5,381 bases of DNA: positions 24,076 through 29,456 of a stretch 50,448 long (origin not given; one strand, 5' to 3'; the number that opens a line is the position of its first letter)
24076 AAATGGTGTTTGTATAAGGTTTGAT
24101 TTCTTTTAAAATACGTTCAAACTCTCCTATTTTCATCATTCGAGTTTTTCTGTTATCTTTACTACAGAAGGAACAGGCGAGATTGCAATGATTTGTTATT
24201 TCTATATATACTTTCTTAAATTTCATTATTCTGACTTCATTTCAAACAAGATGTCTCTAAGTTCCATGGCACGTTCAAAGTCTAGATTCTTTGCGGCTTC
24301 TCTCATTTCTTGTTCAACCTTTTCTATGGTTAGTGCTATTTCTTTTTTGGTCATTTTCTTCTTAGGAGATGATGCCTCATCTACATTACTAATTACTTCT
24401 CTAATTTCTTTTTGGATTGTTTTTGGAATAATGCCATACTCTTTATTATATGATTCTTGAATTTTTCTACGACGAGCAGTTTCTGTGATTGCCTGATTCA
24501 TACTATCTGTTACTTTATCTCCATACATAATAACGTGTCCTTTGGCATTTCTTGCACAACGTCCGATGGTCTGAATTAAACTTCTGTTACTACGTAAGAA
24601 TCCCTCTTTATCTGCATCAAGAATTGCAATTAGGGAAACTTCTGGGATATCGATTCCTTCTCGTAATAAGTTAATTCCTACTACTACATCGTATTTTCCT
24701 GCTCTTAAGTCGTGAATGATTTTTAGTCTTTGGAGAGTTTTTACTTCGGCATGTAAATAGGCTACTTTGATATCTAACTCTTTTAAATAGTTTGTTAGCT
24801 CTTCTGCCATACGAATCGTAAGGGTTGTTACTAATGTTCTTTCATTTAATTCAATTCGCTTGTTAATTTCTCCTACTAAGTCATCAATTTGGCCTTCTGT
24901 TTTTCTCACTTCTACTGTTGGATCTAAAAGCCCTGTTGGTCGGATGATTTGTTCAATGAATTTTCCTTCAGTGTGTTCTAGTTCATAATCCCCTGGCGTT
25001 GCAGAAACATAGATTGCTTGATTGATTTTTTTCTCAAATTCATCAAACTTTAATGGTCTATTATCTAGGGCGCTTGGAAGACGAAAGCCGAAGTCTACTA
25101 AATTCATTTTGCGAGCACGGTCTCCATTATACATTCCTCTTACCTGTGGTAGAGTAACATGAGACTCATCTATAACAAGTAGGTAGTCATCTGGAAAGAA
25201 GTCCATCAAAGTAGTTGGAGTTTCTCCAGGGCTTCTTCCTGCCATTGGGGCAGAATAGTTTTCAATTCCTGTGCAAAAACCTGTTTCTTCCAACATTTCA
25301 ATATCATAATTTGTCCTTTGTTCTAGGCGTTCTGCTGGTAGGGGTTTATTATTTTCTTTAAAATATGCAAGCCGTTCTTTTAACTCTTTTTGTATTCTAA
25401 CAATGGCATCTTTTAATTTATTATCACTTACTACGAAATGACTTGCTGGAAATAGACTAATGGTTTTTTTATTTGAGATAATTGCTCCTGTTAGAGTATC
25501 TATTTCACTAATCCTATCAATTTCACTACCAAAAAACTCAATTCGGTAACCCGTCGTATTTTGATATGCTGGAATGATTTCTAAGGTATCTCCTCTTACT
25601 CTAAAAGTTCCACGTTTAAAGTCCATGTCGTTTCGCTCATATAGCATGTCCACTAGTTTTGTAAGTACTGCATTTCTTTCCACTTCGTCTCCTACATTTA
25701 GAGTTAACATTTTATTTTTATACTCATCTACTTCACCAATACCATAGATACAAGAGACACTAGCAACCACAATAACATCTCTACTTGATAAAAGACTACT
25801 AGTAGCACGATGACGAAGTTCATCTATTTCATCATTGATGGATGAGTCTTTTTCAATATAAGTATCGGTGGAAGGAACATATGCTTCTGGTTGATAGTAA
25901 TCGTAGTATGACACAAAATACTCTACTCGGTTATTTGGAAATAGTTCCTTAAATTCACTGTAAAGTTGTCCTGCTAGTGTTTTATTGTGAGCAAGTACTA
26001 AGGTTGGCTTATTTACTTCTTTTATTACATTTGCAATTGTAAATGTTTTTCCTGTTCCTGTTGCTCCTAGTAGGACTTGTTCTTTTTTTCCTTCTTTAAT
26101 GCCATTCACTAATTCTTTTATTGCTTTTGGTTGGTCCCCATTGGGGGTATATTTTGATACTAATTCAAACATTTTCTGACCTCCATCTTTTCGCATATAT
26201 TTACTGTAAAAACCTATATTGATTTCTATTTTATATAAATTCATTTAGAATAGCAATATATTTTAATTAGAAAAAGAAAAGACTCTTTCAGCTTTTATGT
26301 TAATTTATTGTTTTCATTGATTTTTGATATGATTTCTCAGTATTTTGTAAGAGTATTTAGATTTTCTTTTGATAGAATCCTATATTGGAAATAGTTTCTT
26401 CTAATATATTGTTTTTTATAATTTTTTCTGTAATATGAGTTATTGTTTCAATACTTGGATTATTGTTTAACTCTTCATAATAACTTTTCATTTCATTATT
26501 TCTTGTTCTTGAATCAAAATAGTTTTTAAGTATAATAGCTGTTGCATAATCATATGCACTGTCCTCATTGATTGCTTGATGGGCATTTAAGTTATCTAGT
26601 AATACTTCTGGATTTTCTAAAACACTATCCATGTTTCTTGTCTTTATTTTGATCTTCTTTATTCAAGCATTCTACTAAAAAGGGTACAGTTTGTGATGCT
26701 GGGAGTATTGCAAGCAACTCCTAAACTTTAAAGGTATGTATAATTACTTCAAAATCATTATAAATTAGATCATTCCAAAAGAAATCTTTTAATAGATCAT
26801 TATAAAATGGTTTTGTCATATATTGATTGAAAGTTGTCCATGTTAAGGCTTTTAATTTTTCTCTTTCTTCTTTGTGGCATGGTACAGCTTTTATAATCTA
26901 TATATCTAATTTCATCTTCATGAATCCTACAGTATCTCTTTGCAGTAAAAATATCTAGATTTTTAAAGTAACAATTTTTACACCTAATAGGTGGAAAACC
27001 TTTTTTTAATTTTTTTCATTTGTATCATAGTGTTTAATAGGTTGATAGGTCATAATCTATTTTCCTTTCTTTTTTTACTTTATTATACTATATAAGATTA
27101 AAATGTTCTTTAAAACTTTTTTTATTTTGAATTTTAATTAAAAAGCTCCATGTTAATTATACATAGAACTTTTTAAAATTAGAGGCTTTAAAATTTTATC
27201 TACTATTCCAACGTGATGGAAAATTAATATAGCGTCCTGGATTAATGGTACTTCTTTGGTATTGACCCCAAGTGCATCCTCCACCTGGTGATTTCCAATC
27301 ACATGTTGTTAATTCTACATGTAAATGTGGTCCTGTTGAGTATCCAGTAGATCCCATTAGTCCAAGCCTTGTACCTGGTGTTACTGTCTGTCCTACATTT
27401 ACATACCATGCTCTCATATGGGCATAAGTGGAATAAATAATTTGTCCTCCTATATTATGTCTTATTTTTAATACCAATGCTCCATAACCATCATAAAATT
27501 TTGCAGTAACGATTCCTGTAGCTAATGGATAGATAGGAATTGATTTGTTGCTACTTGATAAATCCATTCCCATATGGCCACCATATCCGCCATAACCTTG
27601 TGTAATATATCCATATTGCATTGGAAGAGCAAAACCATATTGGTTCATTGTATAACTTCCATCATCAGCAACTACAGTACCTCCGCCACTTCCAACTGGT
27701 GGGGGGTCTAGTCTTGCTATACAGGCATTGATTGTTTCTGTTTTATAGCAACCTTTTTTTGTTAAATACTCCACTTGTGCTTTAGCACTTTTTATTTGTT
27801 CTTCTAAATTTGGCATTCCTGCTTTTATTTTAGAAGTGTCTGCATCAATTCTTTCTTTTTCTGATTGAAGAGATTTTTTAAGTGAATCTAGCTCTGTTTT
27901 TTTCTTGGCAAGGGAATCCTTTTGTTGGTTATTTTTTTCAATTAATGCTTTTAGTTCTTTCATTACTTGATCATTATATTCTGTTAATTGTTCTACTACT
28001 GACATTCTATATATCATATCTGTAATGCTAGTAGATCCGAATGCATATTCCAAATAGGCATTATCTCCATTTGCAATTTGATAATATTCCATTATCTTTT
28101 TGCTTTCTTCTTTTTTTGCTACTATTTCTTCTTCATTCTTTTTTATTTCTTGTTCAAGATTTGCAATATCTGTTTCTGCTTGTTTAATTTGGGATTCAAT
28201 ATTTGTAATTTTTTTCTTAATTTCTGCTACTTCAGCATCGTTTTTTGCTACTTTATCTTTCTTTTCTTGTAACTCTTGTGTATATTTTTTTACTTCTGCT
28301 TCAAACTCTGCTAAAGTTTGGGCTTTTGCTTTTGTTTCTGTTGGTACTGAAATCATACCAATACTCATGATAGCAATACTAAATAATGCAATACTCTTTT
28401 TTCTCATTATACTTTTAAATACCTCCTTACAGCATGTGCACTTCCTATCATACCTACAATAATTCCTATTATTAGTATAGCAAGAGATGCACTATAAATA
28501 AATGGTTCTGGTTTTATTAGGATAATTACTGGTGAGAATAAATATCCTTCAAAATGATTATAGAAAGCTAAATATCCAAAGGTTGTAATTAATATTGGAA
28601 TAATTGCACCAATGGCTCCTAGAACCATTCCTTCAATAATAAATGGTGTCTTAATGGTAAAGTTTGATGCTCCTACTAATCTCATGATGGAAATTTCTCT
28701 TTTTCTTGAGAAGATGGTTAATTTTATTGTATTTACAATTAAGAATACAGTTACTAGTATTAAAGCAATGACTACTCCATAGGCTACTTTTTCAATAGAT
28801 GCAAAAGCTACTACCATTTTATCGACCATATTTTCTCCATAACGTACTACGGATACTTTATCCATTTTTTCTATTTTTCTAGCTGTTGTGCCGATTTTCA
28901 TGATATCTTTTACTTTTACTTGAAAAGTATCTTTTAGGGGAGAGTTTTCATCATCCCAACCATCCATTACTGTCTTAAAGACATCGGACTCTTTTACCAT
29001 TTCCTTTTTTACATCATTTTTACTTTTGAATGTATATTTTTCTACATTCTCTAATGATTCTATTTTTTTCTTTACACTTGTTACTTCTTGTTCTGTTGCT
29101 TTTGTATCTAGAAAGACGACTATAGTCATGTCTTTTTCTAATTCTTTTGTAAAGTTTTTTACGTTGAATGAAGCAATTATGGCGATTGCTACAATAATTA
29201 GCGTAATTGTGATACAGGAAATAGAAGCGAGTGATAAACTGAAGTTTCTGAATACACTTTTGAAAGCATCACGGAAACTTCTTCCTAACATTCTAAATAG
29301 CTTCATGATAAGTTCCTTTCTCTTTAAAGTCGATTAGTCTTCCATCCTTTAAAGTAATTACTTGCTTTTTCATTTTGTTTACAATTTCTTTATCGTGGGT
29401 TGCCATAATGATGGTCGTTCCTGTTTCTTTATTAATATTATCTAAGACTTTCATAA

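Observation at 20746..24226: uvrB and uvrA are separated by a radical-SAM / small-ORF / Rel-like / amidoligase-like block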

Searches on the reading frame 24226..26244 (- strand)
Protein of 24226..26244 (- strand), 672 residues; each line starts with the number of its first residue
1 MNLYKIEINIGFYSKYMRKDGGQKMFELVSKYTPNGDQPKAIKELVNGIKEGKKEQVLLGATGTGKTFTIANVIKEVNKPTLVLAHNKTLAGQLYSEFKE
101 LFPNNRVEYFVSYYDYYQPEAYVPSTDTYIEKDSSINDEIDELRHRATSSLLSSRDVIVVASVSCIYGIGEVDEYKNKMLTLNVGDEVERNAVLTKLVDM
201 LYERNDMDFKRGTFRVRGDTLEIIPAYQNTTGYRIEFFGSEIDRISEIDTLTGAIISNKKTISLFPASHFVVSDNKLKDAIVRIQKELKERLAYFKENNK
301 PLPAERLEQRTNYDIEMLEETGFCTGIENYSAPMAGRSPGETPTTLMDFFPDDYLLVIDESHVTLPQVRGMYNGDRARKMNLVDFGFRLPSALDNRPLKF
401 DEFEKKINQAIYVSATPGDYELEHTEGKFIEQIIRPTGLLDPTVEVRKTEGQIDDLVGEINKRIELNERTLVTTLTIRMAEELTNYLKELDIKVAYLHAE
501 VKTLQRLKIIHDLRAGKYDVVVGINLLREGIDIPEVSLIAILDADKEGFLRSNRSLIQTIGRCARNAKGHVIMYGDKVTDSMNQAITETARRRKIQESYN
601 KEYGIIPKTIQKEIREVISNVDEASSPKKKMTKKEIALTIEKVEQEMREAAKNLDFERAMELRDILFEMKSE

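Call 4: search_protein_families(library=pfam, proteins=[window:24226-26244:-], max_evalue=0.01)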
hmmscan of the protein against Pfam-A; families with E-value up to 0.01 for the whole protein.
window:24226-26244:- (672 aa): 9 families
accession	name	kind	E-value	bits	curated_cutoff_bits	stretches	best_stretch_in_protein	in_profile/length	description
PF17757.6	UvrB_inter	-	1.1e-33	115.6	22.9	1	180-270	1-91/91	UvrB interaction domain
PF12344.14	UvrB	-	9.7e-21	73.8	27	1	573-615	1-43/43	Ultra-violet resistance protein B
PF00271.37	Helicase_C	-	3.2e-20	72.9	23.5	1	459-566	9-109/110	Helicase conserved C-terminal domain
PF04851.21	ResIII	-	4.9e-15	56.3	22.5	1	32-108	2-83/164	Type III restriction enzyme, res subunit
PF02151.25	UVR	-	4e-08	33.2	21.5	1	640-664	4-28/36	UvrB/uvrC motif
PF00270.35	DEAD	-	4.2e-07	30.3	26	1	37-109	3-78/167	DEAD/DEAH box helicase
PF22590.2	Cas3-like_C_2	-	0.002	18.8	27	0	469-567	4-105/106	CRISPR-associated nuclease/helicase Cas3, C-terminal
PF21090.3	P-loop_SecA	-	0.0055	16.8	27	1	449-534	15-98/205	SecA P-loop domain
PF13604.12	AAA_30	-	0.0084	16.3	27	0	35-97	3-65/191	AAA domain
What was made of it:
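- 24226..26244 (-): uvrB (ORF as listed; the likely true start is the ATG near 26172, after GGAGG). Pfam UvrB_inter, UvrB, Helicase_C, UVR (call 4).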

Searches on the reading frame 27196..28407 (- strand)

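Call 66: search_protein_families(library=pfam, proteins=[window:27196-28407:-], max_evalue=0.00001)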
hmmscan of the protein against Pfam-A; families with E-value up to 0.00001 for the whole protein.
window:27196-28407:- (403 aa): 3 families
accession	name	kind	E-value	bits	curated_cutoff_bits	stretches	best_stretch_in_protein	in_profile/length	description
PF01551.29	Peptidase_M23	-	1.4e-18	67.3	28.7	1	277-367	2-88/96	Peptidase family M23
PF24568.1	CC_PcsB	-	1.6e-10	41.1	27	1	88-154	1-67/75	Peptidoglycan hydrolase PcsB, coiled-coil domain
PF07889.17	DUF1664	-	2.6e-06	27.9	34.6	0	127-218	27-116/124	Protein of unknown function (DUF1664)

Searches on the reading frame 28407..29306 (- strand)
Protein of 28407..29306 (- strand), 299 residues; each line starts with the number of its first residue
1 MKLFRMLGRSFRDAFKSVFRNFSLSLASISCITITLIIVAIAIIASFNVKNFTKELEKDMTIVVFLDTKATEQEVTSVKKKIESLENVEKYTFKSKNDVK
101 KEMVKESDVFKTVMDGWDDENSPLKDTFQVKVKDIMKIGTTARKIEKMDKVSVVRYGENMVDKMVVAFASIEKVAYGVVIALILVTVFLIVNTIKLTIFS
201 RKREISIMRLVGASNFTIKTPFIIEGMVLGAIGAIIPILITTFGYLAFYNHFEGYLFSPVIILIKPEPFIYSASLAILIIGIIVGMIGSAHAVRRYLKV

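Call 66: search_protein_families(library=pfam, proteins=[window:28407-29306:-], max_evalue=0.00001)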
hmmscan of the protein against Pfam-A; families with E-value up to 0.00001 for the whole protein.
window:28407-29306:- (299 aa): 2 families
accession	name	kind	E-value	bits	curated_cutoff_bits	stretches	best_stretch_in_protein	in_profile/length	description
PF18075.7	FtsX_ECD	-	8.9e-17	61.9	23.5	1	61-154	2-96/96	FtsX extracellular domain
PF02687.27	FtsX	-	3.9e-12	46.7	25.5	1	178-294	3-117/120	FtsX-like permease C-terminal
